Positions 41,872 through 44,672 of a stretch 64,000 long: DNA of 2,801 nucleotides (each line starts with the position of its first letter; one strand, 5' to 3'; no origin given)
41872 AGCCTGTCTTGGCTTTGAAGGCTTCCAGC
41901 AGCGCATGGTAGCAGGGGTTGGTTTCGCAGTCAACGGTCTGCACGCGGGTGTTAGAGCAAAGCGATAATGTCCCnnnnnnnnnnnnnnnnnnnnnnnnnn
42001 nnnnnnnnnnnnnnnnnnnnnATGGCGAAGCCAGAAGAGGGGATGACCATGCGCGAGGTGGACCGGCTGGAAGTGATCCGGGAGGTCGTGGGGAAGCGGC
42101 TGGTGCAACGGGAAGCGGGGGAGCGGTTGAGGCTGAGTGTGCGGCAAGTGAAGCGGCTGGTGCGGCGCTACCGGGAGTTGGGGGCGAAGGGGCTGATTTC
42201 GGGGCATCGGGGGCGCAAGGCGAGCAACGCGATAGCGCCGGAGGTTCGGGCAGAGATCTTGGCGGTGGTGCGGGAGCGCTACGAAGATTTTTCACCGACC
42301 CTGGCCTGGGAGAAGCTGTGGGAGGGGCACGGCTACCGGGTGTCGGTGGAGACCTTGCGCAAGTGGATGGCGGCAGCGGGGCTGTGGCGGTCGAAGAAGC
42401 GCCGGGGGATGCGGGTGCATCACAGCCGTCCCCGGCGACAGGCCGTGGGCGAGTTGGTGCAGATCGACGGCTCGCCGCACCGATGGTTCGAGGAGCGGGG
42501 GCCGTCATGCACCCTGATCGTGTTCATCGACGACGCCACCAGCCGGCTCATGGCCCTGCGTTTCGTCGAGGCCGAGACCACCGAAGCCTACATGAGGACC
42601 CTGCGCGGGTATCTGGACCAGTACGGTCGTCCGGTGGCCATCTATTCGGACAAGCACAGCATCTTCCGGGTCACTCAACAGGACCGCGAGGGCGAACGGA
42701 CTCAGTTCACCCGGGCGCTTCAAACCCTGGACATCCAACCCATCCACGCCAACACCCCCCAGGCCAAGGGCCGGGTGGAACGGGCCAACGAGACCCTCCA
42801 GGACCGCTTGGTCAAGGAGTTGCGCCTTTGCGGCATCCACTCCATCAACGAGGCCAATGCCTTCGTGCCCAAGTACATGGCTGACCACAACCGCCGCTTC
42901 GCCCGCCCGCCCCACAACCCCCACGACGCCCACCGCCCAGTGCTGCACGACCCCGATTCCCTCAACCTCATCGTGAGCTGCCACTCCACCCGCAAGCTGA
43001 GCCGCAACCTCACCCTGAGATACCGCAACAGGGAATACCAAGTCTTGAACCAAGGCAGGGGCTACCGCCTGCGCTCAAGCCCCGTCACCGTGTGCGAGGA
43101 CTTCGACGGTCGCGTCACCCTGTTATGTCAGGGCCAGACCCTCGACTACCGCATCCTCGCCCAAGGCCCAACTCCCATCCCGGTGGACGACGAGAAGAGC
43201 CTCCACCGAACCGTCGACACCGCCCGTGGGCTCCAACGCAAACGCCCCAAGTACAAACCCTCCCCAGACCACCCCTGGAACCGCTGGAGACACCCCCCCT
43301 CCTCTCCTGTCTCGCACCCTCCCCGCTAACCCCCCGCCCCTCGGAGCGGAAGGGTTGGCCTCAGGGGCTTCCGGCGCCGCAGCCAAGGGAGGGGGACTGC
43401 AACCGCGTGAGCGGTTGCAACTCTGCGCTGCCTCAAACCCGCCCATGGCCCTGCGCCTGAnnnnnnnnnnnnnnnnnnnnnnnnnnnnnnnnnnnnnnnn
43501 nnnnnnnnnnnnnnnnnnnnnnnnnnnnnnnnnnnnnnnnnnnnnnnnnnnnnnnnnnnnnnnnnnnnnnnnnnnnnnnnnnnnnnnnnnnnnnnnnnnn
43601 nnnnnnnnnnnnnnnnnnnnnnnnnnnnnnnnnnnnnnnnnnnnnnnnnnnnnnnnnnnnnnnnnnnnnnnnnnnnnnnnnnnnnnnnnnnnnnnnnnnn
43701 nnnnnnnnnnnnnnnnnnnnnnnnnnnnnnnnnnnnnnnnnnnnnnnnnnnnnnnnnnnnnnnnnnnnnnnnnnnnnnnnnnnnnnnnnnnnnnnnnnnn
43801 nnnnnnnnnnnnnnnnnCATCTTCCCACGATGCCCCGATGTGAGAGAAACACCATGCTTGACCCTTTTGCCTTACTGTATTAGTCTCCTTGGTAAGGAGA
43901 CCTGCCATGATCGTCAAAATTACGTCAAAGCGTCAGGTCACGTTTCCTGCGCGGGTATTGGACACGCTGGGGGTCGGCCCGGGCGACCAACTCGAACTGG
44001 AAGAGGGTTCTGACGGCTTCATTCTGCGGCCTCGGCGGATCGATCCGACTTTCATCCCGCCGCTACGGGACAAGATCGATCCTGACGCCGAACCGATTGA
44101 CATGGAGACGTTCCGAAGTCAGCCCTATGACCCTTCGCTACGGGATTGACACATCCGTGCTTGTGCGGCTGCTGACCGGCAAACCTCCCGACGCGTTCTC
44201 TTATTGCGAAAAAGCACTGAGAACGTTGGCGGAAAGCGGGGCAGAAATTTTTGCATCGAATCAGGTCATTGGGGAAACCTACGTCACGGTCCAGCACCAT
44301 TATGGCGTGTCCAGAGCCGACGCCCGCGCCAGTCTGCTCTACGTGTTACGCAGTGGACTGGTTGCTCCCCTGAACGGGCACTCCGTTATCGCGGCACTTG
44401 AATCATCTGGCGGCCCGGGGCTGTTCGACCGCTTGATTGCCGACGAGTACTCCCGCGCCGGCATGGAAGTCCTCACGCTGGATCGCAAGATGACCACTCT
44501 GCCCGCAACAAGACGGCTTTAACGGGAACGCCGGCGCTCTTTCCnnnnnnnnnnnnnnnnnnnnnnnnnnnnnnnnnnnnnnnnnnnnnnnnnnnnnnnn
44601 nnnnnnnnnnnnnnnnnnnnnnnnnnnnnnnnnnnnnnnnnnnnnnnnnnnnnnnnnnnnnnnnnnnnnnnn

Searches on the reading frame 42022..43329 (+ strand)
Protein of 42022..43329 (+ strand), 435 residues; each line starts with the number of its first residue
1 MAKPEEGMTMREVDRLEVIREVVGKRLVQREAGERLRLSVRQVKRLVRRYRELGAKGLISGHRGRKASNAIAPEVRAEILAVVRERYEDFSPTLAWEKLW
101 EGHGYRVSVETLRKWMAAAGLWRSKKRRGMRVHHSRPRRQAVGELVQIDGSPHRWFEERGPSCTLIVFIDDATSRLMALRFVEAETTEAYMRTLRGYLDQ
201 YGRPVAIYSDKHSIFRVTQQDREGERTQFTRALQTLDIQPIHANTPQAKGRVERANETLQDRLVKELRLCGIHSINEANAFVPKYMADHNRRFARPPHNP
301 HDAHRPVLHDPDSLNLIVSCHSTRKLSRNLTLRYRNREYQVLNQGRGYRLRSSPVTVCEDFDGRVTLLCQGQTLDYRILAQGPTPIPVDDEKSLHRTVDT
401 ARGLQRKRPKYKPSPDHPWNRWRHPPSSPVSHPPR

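Call 18: search_protein_families(library=pfam, proteins=[window:42022-43329:+], max_evalue=0.001)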
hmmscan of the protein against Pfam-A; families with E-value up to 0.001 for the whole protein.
window:42022-43329:+ (435 aa): 4 families
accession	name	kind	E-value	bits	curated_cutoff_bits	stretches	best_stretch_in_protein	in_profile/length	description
PF13565.12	HTH_32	-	4.4e-11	43.6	33.7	1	43-116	2-73/73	Homeodomain-like domain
PF13518.12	HTH_28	-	4.6e-07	30.2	25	1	15-66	2-52/52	Helix-turn-helix domain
PF13551.12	HTH_29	-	9e-06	26.1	28.1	1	30-77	16-64/64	Winged helix-turn helix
PF13384.12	HTH_23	-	0.00073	19.7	24.6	1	10-58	2-49/50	Homeodomain-like domain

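Call 26: search_protein_families(library=padloc, proteins=[window:42022-43329:+], max_evalue=0.001)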
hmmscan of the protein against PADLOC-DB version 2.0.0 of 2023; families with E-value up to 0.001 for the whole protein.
window:42022-43329:+ (435 aa): 0 families

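Call 35: search_protein_families(library=ncbifam, proteins=[window:42022-43329:+], max_evalue=0.001)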
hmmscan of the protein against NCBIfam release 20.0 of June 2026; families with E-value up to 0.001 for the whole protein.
window:42022-43329:+ (435 aa): 5 families
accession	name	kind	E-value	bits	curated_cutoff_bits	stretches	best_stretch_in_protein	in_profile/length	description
NF033594.2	transpos_ISNCY_2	equivalog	8.5e-138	459.5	250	1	17-377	1-365/368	ISNCY family transposase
NF033577.2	transpos_IS481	equivalog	5.4e-33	114.7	224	1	15-291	2-268/284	IS481 family transposase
NF033546.1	transpos_IS21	equivalog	6.4e-15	55.4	160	1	23-294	5-271/294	IS21 family transposase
NF033545.0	transpos_IS630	equivalog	1.1e-08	35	100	1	29-128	15-117/299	IS630 family transposase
NF033516.0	transpos_IS3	equivalog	2.3e-07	30.4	160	1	65-292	125-354/369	IS3 family transposase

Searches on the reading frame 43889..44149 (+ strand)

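Call 18: search_protein_families(library=pfam, proteins=[window:43889-44149:+], max_evalue=0.001)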
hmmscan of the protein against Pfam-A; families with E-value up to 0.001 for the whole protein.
window:43889-44149:+ (86 aa): 1 family
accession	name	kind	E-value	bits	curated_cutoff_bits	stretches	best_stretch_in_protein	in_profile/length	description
PF04014.23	MazE_antitoxin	-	4.9e-10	39.7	24.7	1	8-50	1-44/48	Antidote-toxin recognition MazE, bacterial antitoxin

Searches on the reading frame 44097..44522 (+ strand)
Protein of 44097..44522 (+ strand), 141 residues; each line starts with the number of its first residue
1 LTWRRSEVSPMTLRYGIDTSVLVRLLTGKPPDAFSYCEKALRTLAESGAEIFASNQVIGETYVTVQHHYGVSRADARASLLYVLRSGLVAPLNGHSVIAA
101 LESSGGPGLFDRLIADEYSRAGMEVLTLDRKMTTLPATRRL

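Call 5: search_protein_families(library=pfam, proteins=[window:44097-44522:+], max_evalue=0.01)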
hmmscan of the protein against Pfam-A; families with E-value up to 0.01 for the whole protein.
window:44097-44522:+ (141 aa): 2 families
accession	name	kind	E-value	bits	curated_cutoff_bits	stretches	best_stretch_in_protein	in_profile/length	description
PF01850.27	PIN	-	2e-05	25.6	23.6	1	17-132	3-114/120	PIN domain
PF13470.12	PIN_3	-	0.0042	18.3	27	1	17-68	4-53/115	PIN domain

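Call 6: search_protein_families(library=padloc, proteins=[window:44097-44522:+], max_evalue=0.01)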
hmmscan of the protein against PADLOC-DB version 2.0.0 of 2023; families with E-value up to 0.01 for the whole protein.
window:44097-44522:+ (141 aa): 0 families
